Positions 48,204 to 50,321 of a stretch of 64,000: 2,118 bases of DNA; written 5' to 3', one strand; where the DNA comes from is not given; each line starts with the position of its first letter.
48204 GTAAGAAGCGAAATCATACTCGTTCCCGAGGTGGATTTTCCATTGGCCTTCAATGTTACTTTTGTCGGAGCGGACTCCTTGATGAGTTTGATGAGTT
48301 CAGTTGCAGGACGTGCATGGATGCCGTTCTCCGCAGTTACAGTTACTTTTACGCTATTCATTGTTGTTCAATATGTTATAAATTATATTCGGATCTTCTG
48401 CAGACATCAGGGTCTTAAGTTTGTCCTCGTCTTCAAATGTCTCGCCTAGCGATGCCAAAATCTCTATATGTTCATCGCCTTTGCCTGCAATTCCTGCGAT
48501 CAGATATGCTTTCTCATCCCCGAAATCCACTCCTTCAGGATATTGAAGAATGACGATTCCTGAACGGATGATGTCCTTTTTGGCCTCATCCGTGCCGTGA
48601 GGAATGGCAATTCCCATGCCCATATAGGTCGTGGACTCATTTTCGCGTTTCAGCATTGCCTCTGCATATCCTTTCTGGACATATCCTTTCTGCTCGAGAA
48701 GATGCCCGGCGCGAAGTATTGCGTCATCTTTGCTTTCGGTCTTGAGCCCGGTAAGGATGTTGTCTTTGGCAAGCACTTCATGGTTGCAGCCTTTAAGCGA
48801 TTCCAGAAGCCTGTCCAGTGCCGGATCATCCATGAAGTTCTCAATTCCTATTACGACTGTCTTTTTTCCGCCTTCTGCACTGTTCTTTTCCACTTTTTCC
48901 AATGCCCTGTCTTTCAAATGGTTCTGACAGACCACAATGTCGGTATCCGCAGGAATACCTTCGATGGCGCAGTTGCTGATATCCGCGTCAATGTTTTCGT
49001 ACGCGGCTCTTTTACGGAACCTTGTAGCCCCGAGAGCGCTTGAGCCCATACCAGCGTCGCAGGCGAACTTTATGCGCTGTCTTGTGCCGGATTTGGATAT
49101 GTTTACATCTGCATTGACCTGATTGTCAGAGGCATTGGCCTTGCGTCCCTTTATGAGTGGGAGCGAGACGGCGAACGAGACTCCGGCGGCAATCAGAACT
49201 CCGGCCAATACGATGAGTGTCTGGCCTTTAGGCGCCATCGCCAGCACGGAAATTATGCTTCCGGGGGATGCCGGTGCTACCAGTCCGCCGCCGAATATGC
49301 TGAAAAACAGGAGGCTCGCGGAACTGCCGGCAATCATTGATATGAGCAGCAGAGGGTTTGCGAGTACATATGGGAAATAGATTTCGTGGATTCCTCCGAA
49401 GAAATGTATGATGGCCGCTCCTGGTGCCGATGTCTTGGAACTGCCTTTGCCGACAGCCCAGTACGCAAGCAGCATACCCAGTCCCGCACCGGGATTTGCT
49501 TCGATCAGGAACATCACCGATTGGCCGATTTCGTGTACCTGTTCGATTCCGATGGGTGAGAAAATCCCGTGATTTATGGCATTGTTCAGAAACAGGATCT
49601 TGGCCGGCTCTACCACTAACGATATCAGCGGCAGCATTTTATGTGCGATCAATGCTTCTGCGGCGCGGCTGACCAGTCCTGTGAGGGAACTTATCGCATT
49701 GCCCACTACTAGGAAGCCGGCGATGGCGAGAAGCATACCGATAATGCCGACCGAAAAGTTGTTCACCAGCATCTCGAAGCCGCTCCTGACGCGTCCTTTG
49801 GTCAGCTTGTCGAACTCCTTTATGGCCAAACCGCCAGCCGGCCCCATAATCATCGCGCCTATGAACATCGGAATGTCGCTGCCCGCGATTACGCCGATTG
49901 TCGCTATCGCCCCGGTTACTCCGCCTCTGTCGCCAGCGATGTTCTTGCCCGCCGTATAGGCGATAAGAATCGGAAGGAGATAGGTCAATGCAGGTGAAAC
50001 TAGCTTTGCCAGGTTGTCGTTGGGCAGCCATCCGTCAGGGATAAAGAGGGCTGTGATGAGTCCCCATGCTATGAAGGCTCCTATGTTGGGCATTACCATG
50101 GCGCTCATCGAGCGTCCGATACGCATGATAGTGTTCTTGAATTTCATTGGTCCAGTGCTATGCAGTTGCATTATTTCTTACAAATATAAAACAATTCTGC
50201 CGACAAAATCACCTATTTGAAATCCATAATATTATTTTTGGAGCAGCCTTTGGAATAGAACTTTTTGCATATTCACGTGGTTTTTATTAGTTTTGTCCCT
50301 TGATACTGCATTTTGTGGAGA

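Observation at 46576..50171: Complete mannitol-type PTS (mtlA EIICBA, ptsH, ptsI) in a Bacteroidales context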

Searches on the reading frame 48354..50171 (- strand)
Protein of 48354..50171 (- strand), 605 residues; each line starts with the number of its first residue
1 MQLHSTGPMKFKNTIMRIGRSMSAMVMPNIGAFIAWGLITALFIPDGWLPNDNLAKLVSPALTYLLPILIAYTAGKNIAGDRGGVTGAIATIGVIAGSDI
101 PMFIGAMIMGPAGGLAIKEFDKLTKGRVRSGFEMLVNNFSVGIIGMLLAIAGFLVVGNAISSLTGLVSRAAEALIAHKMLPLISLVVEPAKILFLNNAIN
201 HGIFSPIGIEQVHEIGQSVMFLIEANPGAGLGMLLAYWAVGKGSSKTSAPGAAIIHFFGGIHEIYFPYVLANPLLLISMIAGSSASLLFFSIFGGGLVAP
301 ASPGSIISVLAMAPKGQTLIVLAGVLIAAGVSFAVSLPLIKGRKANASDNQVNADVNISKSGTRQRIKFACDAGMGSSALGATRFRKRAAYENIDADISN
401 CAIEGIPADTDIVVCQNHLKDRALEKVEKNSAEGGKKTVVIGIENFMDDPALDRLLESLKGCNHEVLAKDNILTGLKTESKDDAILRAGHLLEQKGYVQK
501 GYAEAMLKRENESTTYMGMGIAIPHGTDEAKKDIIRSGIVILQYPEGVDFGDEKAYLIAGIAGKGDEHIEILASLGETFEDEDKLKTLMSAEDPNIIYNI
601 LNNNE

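Call 3: search_protein_families(library=pfam, proteins=[window:48354-50171:-])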
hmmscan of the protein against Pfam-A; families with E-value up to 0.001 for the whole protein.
window:48354-50171:- (605 aa): 3 families
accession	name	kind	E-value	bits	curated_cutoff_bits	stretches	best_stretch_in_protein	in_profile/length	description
PF00359.27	PTS_EIIA_2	-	1.1e-31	110.1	27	1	466-603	2-143/144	Phosphoenolpyruvate-dependent sugar phosphotransferase system, EIIA 2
PF02378.23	PTS_EIIC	-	4.5e-20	72.4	30.7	1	24-282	2-319/319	Phosphotransferase system, EIIC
PF02302.22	PTS_IIB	-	7.2e-12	46.2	23.6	1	367-457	2-89/90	PTS system, Lactose/Cellobiose specific IIB subunit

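Call 4: search_protein_families(library=ncbifam, proteins=[window:48354-50171:-])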
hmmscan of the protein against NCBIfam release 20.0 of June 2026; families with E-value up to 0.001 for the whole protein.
window:48354-50171:- (605 aa): 10 families
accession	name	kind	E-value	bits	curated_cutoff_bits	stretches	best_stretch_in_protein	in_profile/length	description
NF011663.0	PRK15083.1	subfamily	3.3e-203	676.3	589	1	12-603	7-636/639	PTS mannitol transporter subunit IICBA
TIGR00851.1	mtlA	subfamily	3e-145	483.5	468.4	1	15-350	2-337/340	mannitol-specific PTS transporter subunit IIC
NF008319.0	PRK11109.1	equivalog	1.9e-33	116.3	302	1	467-602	4-140/376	fused PTS fructose transporter subunit IIA/HPr protein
NF010351.0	PRK13779.1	equivalog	3.8e-29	101.9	766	1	467-602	4-140/503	bifunctional PTS system fructose-specific transporter subunit IIA/HPr protein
TIGR00848.1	fruA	subfamily_domain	5.9e-13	48.8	103.5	1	467-583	2-124/129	fructose PTS transporter subunit IIA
TIGR01419.1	nitro_reg_IIA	equivalog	3.4e-11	43.2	138.7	1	465-603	4-145/145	PTS IIA-like nitrogen regulatory protein PtsN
NF007293.0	PRK09765.1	equivalog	4.2e-10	38.8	763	1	469-604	10-152/639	PTS 2-O-a-mannosyl-D-glycerate transporter subunit IIABC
NF008145.0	PRK10896.1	equivalog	6.4e-06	26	221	1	503-604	51-156/161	PTS IIA-like nitrogen regulatory protein PtsN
NF007389.0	PRK09913.1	equivalog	0.00013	21.9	151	1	468-586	5-128/148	PTS fructose transporter subunit IIA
NF007358.0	PRK09854.1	equivalog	0.00074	19.7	192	0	491-600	31-143/147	PTS mannitol transporter subunit IIA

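Call 5: find_related_loci(query=window:48354-50171:-, collection=genome_contigs, flank=10000)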
Query window:48354-50171:- (605 aa) in genome_contigs; peptide patterns used: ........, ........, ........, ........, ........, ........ (x = any residue, [..] = any of these).
599 stretches matched a pattern (row limit reached: there are more); 596 encode a relative of the query (tblastn E <= 1e-3); the best 80 are kept; 80 distinct loci.
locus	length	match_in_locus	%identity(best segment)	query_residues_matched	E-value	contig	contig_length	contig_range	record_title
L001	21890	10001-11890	68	7-604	0e+0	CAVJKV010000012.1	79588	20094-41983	Oscillibacter sp. isolate H07654-L1_cleanbin_000003 genome assembly, contig: Spades_H07654-L1_contig_143, whole genome s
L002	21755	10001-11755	58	12-602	0e+0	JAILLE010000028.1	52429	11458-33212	MAG: Bacteroidales bacterium isolate RUI220 k141_12343386_flag=0_multi=47.8113_len=52429, whole genome shotgun sequence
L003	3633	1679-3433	57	14-602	0e+0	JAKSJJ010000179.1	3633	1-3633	MAG: Bacteroidales bacterium isolate Horse_feces44 MAG044_179, whole genome shotgun sequence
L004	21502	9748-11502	56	12-602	0e+0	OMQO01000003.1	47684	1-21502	uncultured Bacteroidales bacterium isolate RUG790 genome assembly, contig: scaffold_380, whole genome shotgun sequence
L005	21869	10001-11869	54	9-605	0e+0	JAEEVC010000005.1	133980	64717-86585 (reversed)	MAG: Bacteroidales bacterium isolate Tb.RUG.443 NODE_185_length_133980_cov_1.874683, whole genome shotgun sequence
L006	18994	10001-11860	52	12-601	0e+0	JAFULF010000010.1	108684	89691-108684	MAG: Alistipes sp. isolate RGIG4596 Roe_deer_Rectum-3__c1115, whole genome shotgun sequence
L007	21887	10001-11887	52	2-605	0e+0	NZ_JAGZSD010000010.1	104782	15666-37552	MAG: Anaerostipes sp. isolate L2_037_371G1_dasL2_037_371G1_maxbin2.maxbin.035 L2_037_371G1_scaffold_172, whole genome sh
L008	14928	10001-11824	53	12-602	0e+0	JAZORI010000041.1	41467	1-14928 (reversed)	MAG: Alistipes sp. isolate T1900045559_YK20190253.MAGScoT_cleanbin_000003 SGB_7903_k141_516899, whole genome shotgun seq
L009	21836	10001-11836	53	12-602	0e+0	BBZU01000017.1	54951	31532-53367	Clostridia bacterium UC5.1-1D10 DNA, contig: contig00017, whole genome shotgun sequence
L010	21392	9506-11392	50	9-601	0e+0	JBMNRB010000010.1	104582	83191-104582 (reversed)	MAG: Ruminococcus sp. isolate SBF912SR1HQ0015 scaffold_431_c1, whole genome shotgun sequence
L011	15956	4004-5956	50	11-602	0e+0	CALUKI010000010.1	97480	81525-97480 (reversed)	MAG: uncultured Alistipes sp. isolate E16__bin154 genome assembly, contig: E16__k127_2890431, whole genome shotgun seque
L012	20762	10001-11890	51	4-601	0e+0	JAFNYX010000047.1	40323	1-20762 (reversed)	MAG: Alistipes sp. isolate RGIG249 Dairy_cattle_Cecum.Co__c1306963, whole genome shotgun sequence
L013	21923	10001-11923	50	12-601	0e+0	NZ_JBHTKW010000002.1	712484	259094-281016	Paenibacillus urinalis strain CCUG 53521 GCM70027461_12, whole genome shotgun sequence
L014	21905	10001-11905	50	12-601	0e+0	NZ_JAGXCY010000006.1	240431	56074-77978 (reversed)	Paenibacillus sp. Marseille-Q4541 NODE_6_length_240431_cov_20.730402, whole genome shotgun sequence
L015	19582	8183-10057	49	9-602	0e+0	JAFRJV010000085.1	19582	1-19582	MAG: Mogibacterium sp. isolate RGIG2535 Goat_Jejunum-5__c97497, whole genome shotgun sequence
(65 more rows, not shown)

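Call 6: find_homologous_proteins(query=window:48354-50171:-)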
Query window:48354-50171:- (605 aa): 8000 proteins with E <= 0.001 among 8000 candidates; the best 120 are listed.
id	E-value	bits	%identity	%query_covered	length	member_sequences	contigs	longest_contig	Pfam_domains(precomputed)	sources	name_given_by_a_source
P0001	0.0e+0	1304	99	100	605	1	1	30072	PF02378.24,PF02302.23,PF00359.28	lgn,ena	-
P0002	0.0e+0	1303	99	100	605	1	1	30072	PF02378.24,PF02302.23,PF00359.28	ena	-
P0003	0.0e+0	1303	99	100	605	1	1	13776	PF02378.24,PF02302.23,PF00359.28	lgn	-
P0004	0.0e+0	1303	99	100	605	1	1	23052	PF02378.24,PF02302.23,PF00359.28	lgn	-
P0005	0.0e+0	1302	99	100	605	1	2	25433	PF02378.24,PF02302.23,PF00359.28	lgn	-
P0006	0.0e+0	1302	99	100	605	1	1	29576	PF02378.24,PF02302.23,PF00359.28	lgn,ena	-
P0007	0.0e+0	1301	99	100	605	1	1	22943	PF02378.24,PF02302.23,PF00359.28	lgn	-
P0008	0.0e+0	1301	99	100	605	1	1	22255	PF02378.24,PF02302.23,PF00359.28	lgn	-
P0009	0.0e+0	1301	99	100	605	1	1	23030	PF02378.24,PF02302.23,PF00359.28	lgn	-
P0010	0.0e+0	1300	99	100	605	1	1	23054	PF02378.24,PF02302.23,PF00359.28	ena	-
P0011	0.0e+0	1299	99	100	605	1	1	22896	PF02378.24,PF02302.23,PF00359.28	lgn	-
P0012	0.0e+0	1299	99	100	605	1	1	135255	PF02378.24,PF02302.23,PF00359.28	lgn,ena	-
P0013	0.0e+0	1299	99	100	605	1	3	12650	PF02378.24,PF02302.23,PF00359.28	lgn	-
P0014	0.0e+0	1299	99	100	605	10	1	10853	PF02378.24,PF02302.23,PF00359.28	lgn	-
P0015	0.0e+0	1299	99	100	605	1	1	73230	PF02378.24,PF02302.23,PF00359.28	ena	-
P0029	0.0e+0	1297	99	100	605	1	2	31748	PF02378.24,PF02302.23,PF00359.28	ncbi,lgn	-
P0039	0.0e+0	1296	99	100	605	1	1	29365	PF02378.24,PF02302.23,PF00359.28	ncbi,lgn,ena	-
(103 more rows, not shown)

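Call 24: search_solved_structures(query=window:48354-50171:-, show_alignments=3)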
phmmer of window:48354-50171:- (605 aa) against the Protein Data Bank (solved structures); distinct sequences matched with E-value up to 0.001: 9.
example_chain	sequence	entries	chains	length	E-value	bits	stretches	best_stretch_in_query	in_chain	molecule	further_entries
1a3a_A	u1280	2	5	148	1.3e-28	103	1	467-591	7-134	MANNITOL-SPECIFIC EII | PTS SYSTEM, MANNITOL-SPECIFIC IIABC COMPONENT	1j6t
2few_A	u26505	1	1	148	1.6e-27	99.3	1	467-591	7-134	PTS system mannitol-specific EIICBA component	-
1vkr_A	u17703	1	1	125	7.5e-10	41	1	363-472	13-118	mannitol-specific PTS system enzyme IIABC components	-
1vrv_A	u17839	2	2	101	1.2e-07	33.7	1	366-429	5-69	mannitol-specific PTS system enzyme IIABC components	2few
2a0j_A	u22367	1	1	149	4.3e-07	31.9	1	465-595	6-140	PTS system, nitrogen regulatory IIA protein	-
3urr_A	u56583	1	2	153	8.2e-07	31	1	465-601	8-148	PTS IIA-like nitrogen-regulatory protein PtsN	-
3oxp_A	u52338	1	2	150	5.1e-06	28.4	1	478-601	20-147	Phosphotransferase enzyme II, A component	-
4gqx_A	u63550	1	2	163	8.3e-06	27.7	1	465-601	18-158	PTS IIA-like nitrogen-regulatory protein PtsN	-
2oq3_A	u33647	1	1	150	0.00018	23.2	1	492-601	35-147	Mannitol-specific cryptic phosphotransferase enzyme IIA component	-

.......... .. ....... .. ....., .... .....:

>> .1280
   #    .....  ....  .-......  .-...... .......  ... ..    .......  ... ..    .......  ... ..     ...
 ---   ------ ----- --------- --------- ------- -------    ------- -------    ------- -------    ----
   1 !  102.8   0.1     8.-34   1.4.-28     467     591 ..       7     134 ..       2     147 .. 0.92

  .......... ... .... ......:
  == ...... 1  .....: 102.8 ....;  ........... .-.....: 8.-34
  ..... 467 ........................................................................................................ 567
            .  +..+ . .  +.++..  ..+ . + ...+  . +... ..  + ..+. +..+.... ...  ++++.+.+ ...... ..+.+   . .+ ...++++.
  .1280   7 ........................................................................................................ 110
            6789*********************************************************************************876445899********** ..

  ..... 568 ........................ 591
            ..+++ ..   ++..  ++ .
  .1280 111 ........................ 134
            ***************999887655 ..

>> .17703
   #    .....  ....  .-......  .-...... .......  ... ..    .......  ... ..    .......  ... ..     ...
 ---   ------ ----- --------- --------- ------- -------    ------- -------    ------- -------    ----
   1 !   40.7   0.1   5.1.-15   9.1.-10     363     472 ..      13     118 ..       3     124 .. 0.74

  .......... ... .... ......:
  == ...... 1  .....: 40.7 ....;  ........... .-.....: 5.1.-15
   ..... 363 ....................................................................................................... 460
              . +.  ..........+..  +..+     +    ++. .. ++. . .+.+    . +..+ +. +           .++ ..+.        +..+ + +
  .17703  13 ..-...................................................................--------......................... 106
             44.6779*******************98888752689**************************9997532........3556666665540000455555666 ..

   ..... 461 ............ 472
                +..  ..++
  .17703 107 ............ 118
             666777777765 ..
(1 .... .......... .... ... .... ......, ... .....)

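Call 29: search_protein_families(library=pfam, proteins=[L001:13843-15192:+, L001:1614-5645:+, L001:7481-9823:+, L001:6118-7311:+, L002:8500-9990:+, L002:7176-8483:+, L008:13707-14843:+, L006:7614-9857:-, L012:13940-15511:+, L002:14025-17306:+], max_evalue=0.00001)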
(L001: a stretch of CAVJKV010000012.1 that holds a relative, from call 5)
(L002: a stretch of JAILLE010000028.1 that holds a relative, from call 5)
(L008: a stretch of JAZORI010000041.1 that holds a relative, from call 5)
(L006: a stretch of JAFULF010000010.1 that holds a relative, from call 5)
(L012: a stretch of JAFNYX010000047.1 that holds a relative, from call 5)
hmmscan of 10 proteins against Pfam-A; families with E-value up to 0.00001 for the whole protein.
L001:13843-15192:+ (449 aa): 2 families
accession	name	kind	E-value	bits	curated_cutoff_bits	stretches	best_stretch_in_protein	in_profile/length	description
PF13685.12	Fe-ADH_2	-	1.3e-33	116.6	28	1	22-172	2-149/149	Iron-containing alcohol dehydrogenase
PF00465.25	Fe-ADH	-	6.3e-06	26.3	31.3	0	22-164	6-167/168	Iron-containing alcohol dehydrogenase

L001:1614-5645:+ (1343 aa): 7 families
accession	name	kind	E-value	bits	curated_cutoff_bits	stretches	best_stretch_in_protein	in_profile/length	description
PF07494.17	Reg_prop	-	1.7e-35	116.9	20.4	0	32-55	1-24/24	Two component regulator propeller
PF00072.30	Response_reg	-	3.8e-26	91.9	30.2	1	1089-1199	1-110/111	Response regulator receiver domain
PF12833.13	HTH_18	-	7.9e-24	84.2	33.6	1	1257-1335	1-79/80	Helix-turn-helix domain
PF02518.31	HATPase_c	-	1.5e-22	80.5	26.4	1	917-1029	2-109/111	Histidine kinase-, DNA gyrase B-, and HSP90-like ATPase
PF00165.29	HTH_AraC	-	5.4e-14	52.3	26.6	1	1297-1334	2-41/42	Bacterial regulatory helix-turn-helix proteins, AraC family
PF00512.31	HisKA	-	3.4e-11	43.5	26.9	1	804-870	1-66/66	His Kinase A (phospho-acceptor) domain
PF07495.19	Y_Y_Y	-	9.4e-11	41.9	26.6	1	686-750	1-65/65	Y_Y_Y domain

L001:7481-9823:+ (780 aa): 3 families
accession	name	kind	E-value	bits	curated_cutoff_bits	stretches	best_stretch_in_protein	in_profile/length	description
PF01915.27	Glyco_hydro_3_C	-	9.1e-40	137.2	31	1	362-642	1-200/200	Glycosyl hydrolase family 3 C-terminal domain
PF00933.27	Glyco_hydro_3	-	2.2e-39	136.2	27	1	112-328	82-315/316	Glycosyl hydrolase family 3 N terminal domain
PF14310.12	Fn3-like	-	1.1e-18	67.5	25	1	675-747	1-71/71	Fibronectin type III-like domain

L001:6118-7311:+ (397 aa): 1 family
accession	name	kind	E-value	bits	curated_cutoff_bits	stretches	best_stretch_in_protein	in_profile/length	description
PF00756.26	Esterase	-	3.5e-24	86.4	22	1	156-389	1-245/251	Putative esterase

L002:8500-9990:+ (496 aa): 0 families

L002:7176-8483:+ (435 aa): 1 family
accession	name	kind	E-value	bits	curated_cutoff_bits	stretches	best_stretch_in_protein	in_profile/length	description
PF02368.24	Big_2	-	1e-06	29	22.8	1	72-111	30-69/79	Bacterial Ig-like domain (group 2)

L008:13707-14843:+ (378 aa): 3 families
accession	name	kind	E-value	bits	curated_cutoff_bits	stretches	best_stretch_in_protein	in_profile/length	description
PF10509.15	GalKase_gal_bdg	-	2.2e-22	78.8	23.1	1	7-54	1-48/49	Galactokinase galactose-binding signature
PF00288.32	GHMP_kinases_N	-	7e-20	71.5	22.3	1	89-176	2-87/87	GHMP kinases N terminal domain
PF08544.19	GHMP_kinases_C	-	4.7e-07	30.6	21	1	278-342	4-70/85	GHMP kinases C terminal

L006:7614-9857:- (747 aa): 2 families
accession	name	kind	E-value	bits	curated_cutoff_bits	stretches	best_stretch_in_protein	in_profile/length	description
PF01578.25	Cytochrom_C_asm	-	5.3e-34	118.1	29.9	1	544-744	2-212/212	Cytochrome C assembly protein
PF05140.19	ResB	-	3.6e-16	59.5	24.6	1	67-184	147-269/486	ResB-like family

L012:13940-15511:+ (523 aa): 1 family
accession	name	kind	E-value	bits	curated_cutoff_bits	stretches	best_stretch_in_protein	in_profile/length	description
PF00474.23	SSF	-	4.2e-35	121.8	22.8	1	33-479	1-406/406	Sodium:solute symporter family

L002:14025-17306:+ (1093 aa): 2 families
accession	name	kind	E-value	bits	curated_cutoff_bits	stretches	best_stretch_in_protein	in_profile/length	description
PF17132.9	Glyco_hydro_106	-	4.8e-161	538.3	29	1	46-891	3-739/743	alpha-L-rhamnosidase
PF22666.2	Glyco_hydro_2_N2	-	1.7e-07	31.9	27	1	983-1062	50-132/167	Glycosyl hydrolase 2 galactose-binding domain-like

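Call 31: find_homologous_proteins(query=L003:517-1662:+, max_evalue=1e-30)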
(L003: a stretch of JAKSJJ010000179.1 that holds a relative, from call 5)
Query L003:517-1662:+ (381 aa): 7998 proteins with E <= 1e-30 among 8000 candidates; the best 120 are listed.
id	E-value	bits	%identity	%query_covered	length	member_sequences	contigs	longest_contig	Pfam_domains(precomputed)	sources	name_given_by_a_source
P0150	9.8e-249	842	99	100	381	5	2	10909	PF08125.19,PF01232.30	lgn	-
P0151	1.0e-217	740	87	99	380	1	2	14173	PF08125.19,PF01232.30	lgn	-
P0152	6.0e-209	711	83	99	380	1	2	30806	PF08125.19,PF01232.30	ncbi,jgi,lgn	-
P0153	1.1e-208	710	83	99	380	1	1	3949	PF08125.19,PF01232.30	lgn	-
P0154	2.0e-206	703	82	99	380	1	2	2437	PF08125.19,PF01232.30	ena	-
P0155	2.6e-205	699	82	99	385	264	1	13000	PF08125.19,PF01232.30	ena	-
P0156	2.9e-205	699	81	99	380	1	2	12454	PF08125.19,PF01232.30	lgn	-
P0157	5.0e-202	688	81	99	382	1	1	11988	PF08125.19,PF01232.30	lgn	-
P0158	3.2e-200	682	81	99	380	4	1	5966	PF08125.19,PF01232.30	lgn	-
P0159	7.5e-200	681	80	99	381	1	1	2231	PF08125.19,PF01232.30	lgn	-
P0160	8.5e-200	681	82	97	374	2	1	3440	PF08125.19,PF01232.30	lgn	-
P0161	2.8e-199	679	80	99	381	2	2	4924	PF08125.19,PF01232.30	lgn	-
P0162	7.9e-199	678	80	99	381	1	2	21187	PF08125.19,PF01232.30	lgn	-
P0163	1.0e-196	671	79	99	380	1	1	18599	PF08125.19,PF01232.30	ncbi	-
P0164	1.0e-193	661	78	99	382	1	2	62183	PF08125.19,PF01232.30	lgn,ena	-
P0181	2.9e-179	613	72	98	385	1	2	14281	PF08125.19,PF01232.30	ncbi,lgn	-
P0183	9.5e-179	612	73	99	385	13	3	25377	PF08125.19,PF01232.30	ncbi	-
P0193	2.0e-175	601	71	98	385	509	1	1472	PF08125.19,PF01232.30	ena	-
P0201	1.5e-174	598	71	98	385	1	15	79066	PF08125.19,PF01232.30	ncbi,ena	-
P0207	2.3e-172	591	69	99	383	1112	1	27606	PF08125.19,PF01232.30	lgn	-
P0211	1.6e-170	585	68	99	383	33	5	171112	PF08125.19,PF01232.30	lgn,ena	-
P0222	1.2e-168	578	68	99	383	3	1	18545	PF08125.19,PF01232.30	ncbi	-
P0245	5.5e-167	573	68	99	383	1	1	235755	PF08125.19,PF01232.30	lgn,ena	-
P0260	2.1e-166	571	68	99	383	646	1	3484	PF08125.19,PF01232.30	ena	-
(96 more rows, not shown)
